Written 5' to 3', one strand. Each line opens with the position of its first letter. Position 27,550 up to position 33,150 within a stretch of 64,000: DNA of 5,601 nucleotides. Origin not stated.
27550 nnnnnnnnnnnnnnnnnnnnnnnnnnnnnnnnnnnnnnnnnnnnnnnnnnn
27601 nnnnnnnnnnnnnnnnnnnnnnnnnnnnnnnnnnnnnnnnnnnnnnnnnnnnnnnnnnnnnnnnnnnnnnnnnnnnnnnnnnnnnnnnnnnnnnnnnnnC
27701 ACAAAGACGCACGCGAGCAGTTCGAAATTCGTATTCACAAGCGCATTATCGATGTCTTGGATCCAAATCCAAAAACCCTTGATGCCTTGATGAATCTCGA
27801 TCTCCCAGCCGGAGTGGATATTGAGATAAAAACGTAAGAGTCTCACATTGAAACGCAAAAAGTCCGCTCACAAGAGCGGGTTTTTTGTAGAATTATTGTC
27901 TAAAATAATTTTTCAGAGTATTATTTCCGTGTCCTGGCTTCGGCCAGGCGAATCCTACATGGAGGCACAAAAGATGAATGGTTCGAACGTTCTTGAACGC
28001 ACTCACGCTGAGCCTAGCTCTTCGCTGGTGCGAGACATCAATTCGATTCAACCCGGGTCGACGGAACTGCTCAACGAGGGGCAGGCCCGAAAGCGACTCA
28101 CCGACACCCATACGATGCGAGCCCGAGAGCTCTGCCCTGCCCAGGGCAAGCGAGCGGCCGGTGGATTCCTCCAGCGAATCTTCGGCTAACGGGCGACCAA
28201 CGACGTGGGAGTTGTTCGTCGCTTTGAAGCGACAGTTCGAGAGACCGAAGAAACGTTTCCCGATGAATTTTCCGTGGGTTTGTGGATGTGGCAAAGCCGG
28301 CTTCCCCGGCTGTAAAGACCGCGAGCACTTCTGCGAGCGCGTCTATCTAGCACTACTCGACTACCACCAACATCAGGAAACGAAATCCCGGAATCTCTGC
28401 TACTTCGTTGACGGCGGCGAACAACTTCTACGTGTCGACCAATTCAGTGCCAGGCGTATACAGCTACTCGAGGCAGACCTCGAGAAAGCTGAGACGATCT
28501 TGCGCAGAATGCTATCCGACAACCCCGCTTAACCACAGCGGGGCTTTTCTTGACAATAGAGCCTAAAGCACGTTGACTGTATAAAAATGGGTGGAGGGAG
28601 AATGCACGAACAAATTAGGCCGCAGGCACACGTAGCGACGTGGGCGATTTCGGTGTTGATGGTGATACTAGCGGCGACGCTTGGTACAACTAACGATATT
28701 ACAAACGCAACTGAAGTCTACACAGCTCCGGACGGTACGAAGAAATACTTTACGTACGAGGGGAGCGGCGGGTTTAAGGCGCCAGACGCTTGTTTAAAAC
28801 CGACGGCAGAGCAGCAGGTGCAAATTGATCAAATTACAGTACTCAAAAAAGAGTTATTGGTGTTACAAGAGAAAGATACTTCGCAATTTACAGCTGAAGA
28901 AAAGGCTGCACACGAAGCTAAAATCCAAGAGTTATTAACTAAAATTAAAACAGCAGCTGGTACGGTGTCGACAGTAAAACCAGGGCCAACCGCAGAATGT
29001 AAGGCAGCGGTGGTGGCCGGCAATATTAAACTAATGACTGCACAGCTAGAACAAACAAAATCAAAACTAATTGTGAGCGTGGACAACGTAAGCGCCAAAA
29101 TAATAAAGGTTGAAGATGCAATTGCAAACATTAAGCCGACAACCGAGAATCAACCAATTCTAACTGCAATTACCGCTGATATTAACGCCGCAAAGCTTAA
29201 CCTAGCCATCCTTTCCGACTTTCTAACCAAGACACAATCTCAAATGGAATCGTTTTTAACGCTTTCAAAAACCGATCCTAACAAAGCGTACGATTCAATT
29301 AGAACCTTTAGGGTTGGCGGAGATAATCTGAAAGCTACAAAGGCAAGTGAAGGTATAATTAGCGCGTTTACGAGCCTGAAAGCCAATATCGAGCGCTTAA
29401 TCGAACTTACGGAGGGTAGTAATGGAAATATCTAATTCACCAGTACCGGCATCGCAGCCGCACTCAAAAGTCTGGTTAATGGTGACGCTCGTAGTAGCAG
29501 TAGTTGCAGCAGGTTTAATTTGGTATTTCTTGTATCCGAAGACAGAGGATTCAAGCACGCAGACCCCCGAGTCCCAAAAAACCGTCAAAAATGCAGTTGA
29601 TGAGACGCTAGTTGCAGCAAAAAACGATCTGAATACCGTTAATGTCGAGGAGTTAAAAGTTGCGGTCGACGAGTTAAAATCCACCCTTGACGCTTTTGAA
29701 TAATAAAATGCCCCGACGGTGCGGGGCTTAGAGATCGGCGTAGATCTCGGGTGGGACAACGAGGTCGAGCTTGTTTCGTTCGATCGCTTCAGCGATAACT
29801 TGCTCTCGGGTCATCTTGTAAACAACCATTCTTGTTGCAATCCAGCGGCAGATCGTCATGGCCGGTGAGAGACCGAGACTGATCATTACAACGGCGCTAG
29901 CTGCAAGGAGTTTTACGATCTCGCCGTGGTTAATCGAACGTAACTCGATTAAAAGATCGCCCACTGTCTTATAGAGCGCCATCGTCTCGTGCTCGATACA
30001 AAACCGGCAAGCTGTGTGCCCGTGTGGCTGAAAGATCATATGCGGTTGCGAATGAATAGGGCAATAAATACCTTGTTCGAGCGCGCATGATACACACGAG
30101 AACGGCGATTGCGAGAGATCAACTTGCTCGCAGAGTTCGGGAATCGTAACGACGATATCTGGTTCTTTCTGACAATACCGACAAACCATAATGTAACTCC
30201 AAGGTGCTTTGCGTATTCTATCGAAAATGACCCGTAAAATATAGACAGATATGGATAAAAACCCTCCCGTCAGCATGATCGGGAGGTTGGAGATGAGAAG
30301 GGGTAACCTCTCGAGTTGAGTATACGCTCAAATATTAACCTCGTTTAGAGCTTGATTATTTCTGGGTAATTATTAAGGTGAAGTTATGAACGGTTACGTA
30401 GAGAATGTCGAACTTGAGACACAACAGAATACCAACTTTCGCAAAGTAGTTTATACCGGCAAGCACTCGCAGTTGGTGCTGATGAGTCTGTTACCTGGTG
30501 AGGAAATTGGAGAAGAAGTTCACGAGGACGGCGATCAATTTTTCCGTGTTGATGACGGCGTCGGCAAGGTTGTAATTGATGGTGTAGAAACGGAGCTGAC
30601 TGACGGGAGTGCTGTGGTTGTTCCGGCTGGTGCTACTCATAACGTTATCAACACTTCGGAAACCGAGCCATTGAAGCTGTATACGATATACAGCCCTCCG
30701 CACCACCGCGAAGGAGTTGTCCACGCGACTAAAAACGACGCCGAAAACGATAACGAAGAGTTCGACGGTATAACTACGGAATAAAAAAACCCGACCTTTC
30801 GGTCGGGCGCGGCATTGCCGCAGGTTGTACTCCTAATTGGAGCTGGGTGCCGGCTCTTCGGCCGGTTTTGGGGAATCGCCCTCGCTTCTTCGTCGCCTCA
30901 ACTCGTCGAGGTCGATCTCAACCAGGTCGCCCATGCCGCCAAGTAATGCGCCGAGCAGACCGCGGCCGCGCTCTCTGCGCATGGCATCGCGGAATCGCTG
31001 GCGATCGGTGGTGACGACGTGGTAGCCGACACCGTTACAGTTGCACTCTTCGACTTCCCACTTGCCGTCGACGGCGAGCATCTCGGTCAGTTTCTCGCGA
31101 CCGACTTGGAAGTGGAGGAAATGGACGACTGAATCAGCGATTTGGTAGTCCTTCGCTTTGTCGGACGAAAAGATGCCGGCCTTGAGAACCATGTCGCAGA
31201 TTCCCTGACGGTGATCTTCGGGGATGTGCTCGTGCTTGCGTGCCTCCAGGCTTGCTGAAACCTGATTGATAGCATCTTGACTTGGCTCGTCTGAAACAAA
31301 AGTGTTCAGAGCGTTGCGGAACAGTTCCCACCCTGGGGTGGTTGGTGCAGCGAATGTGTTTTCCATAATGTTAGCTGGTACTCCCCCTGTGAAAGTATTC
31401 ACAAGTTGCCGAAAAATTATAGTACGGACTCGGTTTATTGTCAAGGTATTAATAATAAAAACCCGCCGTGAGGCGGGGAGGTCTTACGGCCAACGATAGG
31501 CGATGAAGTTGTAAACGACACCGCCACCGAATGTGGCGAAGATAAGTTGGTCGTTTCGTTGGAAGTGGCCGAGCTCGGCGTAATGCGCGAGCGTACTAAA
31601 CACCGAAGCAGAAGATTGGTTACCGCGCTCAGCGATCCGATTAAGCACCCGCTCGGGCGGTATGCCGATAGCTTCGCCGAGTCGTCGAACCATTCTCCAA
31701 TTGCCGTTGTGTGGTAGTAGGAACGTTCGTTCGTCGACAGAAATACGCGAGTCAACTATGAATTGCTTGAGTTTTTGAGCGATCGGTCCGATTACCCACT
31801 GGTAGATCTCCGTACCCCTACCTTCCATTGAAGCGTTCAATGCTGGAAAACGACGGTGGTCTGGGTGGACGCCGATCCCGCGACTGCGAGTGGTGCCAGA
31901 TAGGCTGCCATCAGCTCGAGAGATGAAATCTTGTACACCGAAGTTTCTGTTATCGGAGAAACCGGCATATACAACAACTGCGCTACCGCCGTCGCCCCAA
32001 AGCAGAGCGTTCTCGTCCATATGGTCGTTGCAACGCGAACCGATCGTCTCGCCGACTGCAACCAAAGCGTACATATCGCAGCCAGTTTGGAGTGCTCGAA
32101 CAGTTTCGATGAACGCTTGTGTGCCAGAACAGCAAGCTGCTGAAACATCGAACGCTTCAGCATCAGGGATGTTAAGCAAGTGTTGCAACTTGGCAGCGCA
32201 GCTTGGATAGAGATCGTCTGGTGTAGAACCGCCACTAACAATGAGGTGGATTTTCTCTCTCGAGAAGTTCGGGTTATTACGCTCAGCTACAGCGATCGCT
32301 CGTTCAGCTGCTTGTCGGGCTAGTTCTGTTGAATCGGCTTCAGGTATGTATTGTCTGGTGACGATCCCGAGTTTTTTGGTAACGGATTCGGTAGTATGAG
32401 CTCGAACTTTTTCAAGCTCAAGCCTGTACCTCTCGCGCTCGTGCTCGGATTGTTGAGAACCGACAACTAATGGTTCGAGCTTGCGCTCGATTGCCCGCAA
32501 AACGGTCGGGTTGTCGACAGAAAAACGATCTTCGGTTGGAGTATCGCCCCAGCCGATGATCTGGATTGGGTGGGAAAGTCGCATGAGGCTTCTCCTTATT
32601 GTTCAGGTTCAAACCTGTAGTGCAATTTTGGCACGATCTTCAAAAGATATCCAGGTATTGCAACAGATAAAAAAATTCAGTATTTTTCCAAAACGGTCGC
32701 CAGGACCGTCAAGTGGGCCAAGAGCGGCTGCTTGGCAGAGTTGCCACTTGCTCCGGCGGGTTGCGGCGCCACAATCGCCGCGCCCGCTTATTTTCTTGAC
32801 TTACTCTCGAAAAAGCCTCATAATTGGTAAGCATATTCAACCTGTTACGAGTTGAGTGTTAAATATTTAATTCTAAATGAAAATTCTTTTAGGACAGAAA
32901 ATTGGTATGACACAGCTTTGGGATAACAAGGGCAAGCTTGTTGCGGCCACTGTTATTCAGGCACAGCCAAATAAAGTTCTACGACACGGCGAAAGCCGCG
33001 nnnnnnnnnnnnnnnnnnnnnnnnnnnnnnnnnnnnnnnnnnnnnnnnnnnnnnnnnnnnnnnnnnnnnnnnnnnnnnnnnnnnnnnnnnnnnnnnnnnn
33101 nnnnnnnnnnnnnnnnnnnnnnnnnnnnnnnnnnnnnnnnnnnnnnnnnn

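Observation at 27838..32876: A ~5-kb accessory island splits rpsJ from rplC and is transcriptionally insulated from the ribosomal superoperon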

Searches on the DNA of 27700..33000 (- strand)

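Call 7: search_rna_families(source=window, start=27700, end=33000, threshold=evalue, max_evalue=5, show_alignments=2)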
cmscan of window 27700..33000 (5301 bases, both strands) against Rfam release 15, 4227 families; matches with E-value up to 5: 4.
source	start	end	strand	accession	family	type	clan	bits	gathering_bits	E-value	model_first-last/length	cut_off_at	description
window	27809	27887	+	RF00512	Leu_leader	Cis-reg; leader;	-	21.9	50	0.36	1-148/148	no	Leucine operon leader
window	27832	27890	+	RF00506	Thr_leader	Cis-reg; leader;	-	20.3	55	2.2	1-118/118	no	Threonine operon leader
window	29345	29407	+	RF01648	ceN65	Gene; snRNA; snoRNA; CD-box;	-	19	48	1.4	1-65/65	no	Caenorhabditis snoRNA ceN65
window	32463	32564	-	RF02353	BjrC68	Gene; sRNA;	-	14.5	39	4.7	1-82/82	no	Bradyrhizobiaceae sRNA BjrC68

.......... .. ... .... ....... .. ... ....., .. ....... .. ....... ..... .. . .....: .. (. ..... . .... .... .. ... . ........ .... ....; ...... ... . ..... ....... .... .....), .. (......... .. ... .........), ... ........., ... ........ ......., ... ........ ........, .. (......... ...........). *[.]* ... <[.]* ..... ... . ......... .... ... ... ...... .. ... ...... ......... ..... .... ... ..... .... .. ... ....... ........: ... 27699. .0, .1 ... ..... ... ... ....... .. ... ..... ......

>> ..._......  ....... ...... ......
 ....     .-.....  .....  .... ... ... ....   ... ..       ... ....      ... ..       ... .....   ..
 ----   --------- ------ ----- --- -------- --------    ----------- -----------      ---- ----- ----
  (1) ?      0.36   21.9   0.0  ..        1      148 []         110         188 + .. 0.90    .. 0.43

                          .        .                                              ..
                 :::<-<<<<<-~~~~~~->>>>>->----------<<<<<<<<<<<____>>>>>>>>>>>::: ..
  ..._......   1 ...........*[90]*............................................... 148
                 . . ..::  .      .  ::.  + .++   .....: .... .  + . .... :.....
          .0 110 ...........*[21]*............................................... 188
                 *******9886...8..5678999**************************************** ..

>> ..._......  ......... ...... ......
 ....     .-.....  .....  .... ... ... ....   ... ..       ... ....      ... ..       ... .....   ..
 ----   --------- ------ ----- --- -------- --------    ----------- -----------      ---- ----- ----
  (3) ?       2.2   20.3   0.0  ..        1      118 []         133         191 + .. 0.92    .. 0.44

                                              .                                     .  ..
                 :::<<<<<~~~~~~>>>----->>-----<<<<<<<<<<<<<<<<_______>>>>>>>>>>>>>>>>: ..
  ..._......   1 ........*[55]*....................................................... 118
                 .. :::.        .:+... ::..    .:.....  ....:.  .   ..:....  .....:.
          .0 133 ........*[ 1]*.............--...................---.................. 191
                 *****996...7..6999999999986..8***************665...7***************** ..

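Call 43: search_rna_families(sources=[L085, L083, L093, L089, L001], threshold=gathering)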
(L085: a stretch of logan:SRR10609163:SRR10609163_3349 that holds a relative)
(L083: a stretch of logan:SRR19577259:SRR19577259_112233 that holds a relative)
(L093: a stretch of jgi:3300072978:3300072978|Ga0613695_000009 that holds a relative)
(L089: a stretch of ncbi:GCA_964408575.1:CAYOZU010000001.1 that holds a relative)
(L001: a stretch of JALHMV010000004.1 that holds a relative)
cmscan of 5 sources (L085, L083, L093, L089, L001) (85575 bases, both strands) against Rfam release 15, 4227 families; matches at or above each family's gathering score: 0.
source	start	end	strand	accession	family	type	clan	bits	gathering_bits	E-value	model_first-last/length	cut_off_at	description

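Call 83: search_dna_similar(query=window:27838-32876:+, collection=phages, mode=distant, max_rows=10)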
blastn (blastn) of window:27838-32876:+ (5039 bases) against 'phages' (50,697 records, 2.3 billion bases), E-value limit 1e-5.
No match.

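Call 84: search_dna_similar(query=window:27838-32876:+, collection=plasmids, mode=distant, max_rows=10)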
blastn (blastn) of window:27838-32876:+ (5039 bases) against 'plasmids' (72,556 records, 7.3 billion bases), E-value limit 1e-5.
Records with a match: 2; places in all: 2; records where one place covers at least 80% of the query: 0.
Best place of each record, by identity: 60-80% 2.
By first word of the organism name: Chelativorans 1; Sphingobium 1.
By predicted mobility (MOB-suite, as given by PLSDB): conjugative 1; non-mobilizable 1.
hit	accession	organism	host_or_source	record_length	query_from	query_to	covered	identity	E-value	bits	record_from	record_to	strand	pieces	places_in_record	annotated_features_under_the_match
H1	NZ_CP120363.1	Chelativorans sp. AA-79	single cell,petroleum contaminated soil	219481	2600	2947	7%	68.5%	3e-21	113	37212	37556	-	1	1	cupin domain-containing protein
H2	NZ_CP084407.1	Sphingobium sp. CFD-2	cell culture,soil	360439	2657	2746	2%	76.7%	1e-7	69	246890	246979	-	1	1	cupin domain-containing protein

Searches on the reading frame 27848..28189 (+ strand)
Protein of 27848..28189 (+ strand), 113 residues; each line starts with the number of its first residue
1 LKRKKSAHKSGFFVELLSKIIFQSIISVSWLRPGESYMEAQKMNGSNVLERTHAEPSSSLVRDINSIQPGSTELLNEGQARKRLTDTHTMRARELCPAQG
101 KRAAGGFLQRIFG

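Call 8: search_protein_families(library=pfam, proteins=[window:27848-28189:+], max_evalue=0.1)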
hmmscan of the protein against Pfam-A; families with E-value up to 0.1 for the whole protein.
window:27848-28189:+ (113 aa): 0 families

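Call 9: search_protein_families(library=ncbifam, proteins=[window:27848-28189:+], max_evalue=0.1)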
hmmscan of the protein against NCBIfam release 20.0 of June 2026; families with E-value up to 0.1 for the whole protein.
window:27848-28189:+ (113 aa): 0 families
